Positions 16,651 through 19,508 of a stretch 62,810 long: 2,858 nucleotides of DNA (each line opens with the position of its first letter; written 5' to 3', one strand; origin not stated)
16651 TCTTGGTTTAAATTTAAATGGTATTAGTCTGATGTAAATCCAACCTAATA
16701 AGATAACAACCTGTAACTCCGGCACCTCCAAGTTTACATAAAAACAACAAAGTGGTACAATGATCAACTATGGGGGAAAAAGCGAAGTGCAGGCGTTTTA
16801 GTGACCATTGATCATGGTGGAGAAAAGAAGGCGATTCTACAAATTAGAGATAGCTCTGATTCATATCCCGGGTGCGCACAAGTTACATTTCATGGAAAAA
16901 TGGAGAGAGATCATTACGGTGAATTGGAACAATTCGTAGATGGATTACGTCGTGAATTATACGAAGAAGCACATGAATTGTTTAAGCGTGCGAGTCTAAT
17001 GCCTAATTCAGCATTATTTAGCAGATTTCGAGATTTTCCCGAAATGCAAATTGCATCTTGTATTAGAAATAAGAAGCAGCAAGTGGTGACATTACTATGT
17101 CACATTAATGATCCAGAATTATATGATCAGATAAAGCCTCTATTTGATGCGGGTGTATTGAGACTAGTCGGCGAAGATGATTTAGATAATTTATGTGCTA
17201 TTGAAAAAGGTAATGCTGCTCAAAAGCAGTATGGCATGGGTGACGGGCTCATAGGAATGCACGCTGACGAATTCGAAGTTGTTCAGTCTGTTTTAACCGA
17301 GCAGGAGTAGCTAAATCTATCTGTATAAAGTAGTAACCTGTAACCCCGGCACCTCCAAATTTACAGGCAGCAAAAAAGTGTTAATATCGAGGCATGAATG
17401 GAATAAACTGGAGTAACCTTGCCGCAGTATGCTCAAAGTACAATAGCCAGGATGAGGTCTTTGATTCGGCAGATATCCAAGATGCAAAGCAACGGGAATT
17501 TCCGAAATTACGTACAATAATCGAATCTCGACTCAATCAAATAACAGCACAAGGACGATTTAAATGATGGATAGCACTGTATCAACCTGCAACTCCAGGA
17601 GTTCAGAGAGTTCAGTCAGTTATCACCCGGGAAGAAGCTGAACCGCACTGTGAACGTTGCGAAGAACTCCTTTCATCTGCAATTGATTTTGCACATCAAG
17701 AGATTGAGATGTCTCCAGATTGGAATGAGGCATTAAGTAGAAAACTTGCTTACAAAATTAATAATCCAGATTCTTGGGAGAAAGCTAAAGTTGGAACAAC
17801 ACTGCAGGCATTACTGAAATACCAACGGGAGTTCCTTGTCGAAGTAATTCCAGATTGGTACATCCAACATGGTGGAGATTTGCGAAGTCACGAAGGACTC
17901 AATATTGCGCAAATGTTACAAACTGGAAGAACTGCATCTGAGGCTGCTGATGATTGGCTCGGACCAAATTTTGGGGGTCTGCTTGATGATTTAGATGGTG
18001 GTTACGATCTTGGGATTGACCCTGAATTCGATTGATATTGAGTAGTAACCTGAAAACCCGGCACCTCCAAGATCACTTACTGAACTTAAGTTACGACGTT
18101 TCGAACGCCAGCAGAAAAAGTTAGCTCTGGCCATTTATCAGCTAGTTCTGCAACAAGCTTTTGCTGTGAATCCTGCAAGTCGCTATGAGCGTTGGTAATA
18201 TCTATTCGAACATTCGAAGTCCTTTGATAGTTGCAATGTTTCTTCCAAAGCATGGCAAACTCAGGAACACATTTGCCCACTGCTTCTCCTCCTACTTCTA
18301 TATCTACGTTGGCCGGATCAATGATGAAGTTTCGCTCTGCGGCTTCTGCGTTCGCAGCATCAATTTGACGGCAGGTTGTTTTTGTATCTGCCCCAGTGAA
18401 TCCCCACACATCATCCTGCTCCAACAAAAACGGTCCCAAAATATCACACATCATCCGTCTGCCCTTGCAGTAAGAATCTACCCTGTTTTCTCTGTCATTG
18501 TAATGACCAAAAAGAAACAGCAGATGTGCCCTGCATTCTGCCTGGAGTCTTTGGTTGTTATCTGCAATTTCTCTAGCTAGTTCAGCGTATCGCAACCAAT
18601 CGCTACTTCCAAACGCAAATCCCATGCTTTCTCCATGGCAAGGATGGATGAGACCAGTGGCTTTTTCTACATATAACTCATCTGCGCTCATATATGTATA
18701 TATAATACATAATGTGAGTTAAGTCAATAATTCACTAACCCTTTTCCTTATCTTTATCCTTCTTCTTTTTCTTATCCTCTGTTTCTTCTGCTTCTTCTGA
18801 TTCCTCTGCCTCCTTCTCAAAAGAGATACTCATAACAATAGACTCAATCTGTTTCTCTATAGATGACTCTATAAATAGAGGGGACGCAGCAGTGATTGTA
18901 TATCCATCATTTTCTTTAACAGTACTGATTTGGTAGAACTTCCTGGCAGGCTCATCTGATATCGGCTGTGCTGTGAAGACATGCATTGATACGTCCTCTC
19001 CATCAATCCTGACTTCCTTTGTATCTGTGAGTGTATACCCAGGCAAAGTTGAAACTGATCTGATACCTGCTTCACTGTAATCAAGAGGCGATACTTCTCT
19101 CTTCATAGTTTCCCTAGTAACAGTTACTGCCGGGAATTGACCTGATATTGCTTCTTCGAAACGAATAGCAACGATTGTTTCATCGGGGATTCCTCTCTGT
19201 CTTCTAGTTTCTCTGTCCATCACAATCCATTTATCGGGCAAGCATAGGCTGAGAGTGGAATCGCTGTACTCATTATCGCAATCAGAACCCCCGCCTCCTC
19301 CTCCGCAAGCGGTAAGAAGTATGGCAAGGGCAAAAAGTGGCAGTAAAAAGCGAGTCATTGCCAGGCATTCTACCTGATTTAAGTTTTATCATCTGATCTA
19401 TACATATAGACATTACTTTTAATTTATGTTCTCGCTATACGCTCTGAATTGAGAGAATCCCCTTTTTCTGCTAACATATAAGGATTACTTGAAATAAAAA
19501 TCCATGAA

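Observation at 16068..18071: tRNA-Cys-anchored array of promoter-bearing single-gene cassettes, each closed by a copy of the tRNA 3' end, with no recombinase nearby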

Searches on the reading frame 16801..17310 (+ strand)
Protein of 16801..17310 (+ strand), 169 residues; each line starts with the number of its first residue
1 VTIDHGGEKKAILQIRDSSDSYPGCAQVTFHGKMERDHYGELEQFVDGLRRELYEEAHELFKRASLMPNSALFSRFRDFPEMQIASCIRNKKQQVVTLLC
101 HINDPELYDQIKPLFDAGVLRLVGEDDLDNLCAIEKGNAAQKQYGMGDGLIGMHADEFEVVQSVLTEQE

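Call 11: search_protein_families(library=pfam, proteins=[window:16801-17310:+], max_evalue=0.1)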
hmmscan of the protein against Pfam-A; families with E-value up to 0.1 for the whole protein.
window:16801-17310:+ (169 aa): 0 families

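Call 12: search_protein_families(library=phrogs, proteins=[window:16801-17310:+], max_evalue=0.1)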
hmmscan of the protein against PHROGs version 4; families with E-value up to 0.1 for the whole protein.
window:16801-17310:+ (169 aa): 0 families

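Call 13: search_protein_families(library=padloc, proteins=[window:16801-17310:+], max_evalue=0.1)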
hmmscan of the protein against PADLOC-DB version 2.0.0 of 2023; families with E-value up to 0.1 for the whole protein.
window:16801-17310:+ (169 aa): 0 families

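Call 22: find_homologous_proteins(query=window:16801-17310:+, max_evalue=0.001)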
Query window:16801-17310:+ (169 aa): 4 proteins with E <= 0.001 among 30 candidates.
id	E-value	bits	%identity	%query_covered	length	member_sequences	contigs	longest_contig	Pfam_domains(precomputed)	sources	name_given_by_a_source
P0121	8.7e-109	379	100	100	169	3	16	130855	-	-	-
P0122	3.0e-53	198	56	98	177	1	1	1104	-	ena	-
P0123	3.2e-11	62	32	92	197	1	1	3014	PF00293.35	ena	-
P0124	2.2e-9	56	30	93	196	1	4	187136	-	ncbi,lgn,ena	-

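Call 33: find_encoding_contigs(protein=P0122, flank=8000, max_places=3)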
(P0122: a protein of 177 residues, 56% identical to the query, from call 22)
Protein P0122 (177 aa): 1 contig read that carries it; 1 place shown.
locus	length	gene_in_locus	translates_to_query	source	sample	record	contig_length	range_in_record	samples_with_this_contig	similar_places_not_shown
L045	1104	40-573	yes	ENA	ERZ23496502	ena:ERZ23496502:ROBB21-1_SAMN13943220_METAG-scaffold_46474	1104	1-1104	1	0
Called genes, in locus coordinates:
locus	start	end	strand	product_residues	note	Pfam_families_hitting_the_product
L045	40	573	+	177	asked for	-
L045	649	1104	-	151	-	?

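Call 34: find_encoding_contigs(protein=P0124, flank=8000, max_places=3)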
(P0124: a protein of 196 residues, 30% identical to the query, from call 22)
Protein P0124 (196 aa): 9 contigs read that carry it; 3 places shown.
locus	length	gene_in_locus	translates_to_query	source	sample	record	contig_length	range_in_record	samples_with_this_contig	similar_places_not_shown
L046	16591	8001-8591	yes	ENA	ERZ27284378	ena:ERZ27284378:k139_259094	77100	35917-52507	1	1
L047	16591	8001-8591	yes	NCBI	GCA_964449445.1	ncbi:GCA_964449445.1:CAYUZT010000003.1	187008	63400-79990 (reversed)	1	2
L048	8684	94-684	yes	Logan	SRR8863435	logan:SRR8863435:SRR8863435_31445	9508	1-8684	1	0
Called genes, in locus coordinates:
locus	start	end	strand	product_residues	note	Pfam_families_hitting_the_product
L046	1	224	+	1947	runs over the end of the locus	PF13205:Big_5, PF11974:bMG3, PF01835:MG2, PF17962:bMG6 (weak), PF07703:A2M_BRD, PF00207:A2M, PF07678:TED_complement, PF17973:bMG10, +3 more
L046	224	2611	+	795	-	PF00912:Transgly, PF00905:Transpeptidase, PF06832:BiPBP_C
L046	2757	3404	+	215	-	-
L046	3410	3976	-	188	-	-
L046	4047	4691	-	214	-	PF03239:FTR1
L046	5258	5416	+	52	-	-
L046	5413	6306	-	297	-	PF04471:Mrr_cat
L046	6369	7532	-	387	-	-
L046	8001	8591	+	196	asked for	-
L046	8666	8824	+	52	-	-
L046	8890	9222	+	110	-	-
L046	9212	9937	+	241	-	-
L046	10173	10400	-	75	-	-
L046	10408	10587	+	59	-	PF18929:DUF5678 (weak)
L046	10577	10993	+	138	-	-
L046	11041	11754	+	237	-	PF01391:Collagen (weak)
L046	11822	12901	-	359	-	-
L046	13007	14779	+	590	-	PF00515:TPR_1, PF13414:TPR_11, PF13432:TPR_16, PF13424:TPR_12, PF13414:TPR_11, PF14559:TPR_19, PF13371:TPR_9, PF13432:TPR_16, +22 more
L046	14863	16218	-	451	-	PF01018:GTP1_OBG, PF01926:MMR_HSR1, PF02421:FeoB_N (weak), PF09269:DUF1967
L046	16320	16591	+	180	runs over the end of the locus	-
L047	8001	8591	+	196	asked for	-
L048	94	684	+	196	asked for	-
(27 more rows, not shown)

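Call 83: search_solved_structures(query=A3, max_evalue=1)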
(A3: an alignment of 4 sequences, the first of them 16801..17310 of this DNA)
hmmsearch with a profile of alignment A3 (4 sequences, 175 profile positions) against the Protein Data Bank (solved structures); distinct sequences matched with E-value up to 1: 5.
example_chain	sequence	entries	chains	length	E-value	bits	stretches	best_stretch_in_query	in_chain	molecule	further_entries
7sez_A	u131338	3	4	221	0.077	16.3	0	27-72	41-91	DNA repair NTP-phosphohydrolase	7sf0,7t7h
2llw_A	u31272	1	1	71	0.11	15.8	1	66-129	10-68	Heat shock protein STI1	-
4g6q_A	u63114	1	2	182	0.47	13.8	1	70-159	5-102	Putative uncharacterized protein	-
6dt3_A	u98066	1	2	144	0.84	13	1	39-76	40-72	Nucleoside triphosphatase NudI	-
3gwy_A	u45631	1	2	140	0.99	12.7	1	3-71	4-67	Putative CTP pyrophosphohydrolase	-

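Call 84: search_protein_families(library=pfam, alignment_id=A3, max_evalue=1)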
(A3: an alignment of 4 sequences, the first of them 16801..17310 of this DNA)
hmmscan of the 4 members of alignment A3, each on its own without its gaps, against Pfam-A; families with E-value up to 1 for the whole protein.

A. member 1, window:16801-17310:+ (169 aa): 0 families

B. families by the number of members that match (of 4 scanned): 3 families
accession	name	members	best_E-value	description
PF00293.34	NUDIX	3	2e-06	NUDIX domain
PF18567.6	TIR_3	1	0.12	Toll/interleukin-1 receptor domain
PF06747.18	CHCH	1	0.19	CHCH domain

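Call 88: list_cluster_members(proteins=[P0124, P0125, P0126, P0127, P0128, P0129, P0122, P0123])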
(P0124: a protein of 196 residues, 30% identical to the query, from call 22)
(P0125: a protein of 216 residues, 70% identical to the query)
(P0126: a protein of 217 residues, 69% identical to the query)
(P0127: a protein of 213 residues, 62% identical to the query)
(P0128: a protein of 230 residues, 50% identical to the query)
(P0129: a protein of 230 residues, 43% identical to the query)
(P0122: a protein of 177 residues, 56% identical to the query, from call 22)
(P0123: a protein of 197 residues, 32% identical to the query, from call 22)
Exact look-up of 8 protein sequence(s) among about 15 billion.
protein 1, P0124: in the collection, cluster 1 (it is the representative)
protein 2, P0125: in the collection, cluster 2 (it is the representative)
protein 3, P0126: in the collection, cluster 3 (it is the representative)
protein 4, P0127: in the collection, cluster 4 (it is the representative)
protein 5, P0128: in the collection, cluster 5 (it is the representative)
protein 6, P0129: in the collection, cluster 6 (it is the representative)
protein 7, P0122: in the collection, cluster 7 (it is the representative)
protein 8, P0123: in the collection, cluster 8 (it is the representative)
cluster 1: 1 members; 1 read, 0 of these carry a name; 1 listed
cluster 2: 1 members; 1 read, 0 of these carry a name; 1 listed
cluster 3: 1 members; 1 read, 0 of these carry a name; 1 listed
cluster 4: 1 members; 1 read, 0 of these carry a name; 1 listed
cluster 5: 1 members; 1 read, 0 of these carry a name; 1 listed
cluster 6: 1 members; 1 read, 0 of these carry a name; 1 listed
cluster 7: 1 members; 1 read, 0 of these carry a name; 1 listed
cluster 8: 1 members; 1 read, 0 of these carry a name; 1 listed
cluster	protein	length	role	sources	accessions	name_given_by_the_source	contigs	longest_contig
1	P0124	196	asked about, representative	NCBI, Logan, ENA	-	-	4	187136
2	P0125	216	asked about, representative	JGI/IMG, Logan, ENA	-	-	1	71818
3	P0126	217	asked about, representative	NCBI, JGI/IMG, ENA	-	-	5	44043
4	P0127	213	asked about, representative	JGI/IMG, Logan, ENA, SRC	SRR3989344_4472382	-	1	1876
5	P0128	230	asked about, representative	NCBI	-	-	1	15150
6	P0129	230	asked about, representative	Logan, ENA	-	-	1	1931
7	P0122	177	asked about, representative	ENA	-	-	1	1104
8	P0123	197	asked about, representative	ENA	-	-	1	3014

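Call 100: search_protein_families(library=pfam, proteins=[L046:6369-7532:-], max_evalue=0.01)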
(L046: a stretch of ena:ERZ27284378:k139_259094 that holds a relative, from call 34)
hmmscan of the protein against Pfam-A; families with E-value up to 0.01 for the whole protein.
L046:6369-7532:- (387 aa): 0 families

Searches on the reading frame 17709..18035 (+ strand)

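Call 11: search_protein_families(library=pfam, proteins=[window:17709-18035:+], max_evalue=0.1)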
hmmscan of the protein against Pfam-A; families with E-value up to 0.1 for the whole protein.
window:17709-18035:+ (108 aa): 0 families

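Call 12: search_protein_families(library=phrogs, proteins=[window:17709-18035:+], max_evalue=0.1)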
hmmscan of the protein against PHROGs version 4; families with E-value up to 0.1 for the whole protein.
window:17709-18035:+ (108 aa): 1 family
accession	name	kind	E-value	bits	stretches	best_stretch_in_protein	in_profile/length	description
phrog_5738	-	DNA, RNA and nucleotide metabolism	0.097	14.2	0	19-69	48-98/105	single strand DNA binding protein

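Call 13: search_protein_families(library=padloc, proteins=[window:17709-18035:+], max_evalue=0.1)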
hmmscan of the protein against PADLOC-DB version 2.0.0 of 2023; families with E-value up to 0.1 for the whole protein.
window:17709-18035:+ (108 aa): 0 families

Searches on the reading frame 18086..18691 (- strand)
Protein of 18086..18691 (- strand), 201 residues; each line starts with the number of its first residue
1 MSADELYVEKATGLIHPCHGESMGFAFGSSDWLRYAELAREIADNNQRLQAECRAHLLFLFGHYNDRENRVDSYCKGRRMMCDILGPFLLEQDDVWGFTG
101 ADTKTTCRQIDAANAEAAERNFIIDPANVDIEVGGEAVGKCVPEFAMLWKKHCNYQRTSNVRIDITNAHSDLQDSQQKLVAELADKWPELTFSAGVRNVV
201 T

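Call 11: search_protein_families(library=pfam, proteins=[window:18086-18691:-], max_evalue=0.1)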
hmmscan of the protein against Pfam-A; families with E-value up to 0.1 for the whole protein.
window:18086-18691:- (201 aa): 0 families

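Call 12: search_protein_families(library=phrogs, proteins=[window:18086-18691:-], max_evalue=0.1)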
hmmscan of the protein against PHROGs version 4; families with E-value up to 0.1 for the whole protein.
window:18086-18691:- (201 aa): 0 families

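Call 13: search_protein_families(library=padloc, proteins=[window:18086-18691:-], max_evalue=0.1)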
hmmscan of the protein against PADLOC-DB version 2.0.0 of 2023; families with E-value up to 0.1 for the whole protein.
window:18086-18691:- (201 aa): 0 families

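Call 14: find_encoding_contigs(protein=window:18086-18691:-, flank=10000, max_places=10)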
Protein window:18086-18691:- (201 aa): 23 contigs read that carry it; 10 places shown.
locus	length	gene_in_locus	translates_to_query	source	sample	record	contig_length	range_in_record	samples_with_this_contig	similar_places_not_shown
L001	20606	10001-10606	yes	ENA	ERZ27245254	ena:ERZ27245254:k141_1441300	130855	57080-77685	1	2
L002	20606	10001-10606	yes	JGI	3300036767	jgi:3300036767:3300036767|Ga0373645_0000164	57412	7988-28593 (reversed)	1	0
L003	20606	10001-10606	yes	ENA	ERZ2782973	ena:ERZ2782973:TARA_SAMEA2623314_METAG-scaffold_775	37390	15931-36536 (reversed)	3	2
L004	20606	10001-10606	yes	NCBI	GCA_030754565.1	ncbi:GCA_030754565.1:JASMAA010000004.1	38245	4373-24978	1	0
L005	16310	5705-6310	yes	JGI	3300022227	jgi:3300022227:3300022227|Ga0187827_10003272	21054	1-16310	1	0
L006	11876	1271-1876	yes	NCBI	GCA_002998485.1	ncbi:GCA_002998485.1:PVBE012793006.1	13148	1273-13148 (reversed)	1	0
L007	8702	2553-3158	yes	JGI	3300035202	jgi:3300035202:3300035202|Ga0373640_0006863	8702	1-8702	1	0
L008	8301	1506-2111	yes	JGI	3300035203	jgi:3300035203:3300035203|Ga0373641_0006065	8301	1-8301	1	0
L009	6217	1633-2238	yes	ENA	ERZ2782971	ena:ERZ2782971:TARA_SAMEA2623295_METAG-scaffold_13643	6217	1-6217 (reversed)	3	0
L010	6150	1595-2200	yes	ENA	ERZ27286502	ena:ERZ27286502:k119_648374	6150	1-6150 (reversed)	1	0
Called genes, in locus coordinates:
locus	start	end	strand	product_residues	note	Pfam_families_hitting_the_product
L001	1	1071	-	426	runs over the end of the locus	PF05697:Trigger_N, PF00254:FKBP_C, PF05698:Trigger_C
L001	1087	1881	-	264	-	PF02355:SecD_SecF_C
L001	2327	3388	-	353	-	-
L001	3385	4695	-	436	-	PF00515:TPR_1 (faint), PF13176:TPR_7 (faint), PF13181:TPR_8 (faint), PF13424:TPR_12 (faint), PF13428:TPR_14 (faint), PF14559:TPR_19 (weak), PF13432:TPR_16 (weak), PF07719:TPR_2 (weak), +4 more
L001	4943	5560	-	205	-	-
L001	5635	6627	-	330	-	PF00294:PfkB, PF08543:Phos_pyr_kin (weak)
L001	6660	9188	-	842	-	PF02369:Big_1, PF19077:Big_13 (faint), PF00041:fn3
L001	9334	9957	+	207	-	-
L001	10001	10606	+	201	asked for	-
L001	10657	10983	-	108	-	-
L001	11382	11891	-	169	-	-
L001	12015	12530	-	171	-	-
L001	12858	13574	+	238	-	-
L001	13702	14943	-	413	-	PF00462:Glutaredoxin (weak)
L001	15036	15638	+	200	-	-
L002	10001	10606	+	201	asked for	-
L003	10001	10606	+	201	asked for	-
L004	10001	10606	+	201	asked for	-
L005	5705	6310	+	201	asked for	-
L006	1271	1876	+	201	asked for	-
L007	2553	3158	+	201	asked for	-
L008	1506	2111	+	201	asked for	-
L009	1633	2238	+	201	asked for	-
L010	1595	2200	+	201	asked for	-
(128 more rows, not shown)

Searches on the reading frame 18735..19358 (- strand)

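Call 11: search_protein_families(library=pfam, proteins=[window:18735-19358:-], max_evalue=0.1)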
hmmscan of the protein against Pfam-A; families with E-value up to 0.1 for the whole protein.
window:18735-19358:- (207 aa): 1 family
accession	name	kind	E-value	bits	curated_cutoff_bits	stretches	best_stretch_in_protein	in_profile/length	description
PF08786.17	DcrB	-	0.022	15.3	27.2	1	59-160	12-110/127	DcrB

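Call 12: search_protein_families(library=phrogs, proteins=[window:18735-19358:-], max_evalue=0.1)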
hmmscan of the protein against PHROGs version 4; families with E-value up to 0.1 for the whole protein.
window:18735-19358:- (207 aa): 4 families
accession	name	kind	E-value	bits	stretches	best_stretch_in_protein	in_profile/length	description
phrog_863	-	tail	0.028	14.3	1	13-31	420-438/690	tail fiber assembly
phrog_27117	-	unknown function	0.054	14.7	1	117-159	14-54/82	-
phrog_22467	-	unknown function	0.092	13.5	0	6-28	5-27/268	-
phrog_32117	-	unknown function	0.097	12.9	0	8-32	10-34/430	-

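Call 13: search_protein_families(library=padloc, proteins=[window:18735-19358:-], max_evalue=0.1)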
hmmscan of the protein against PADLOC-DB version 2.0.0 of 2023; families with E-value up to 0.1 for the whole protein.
window:18735-19358:- (207 aa): 0 families
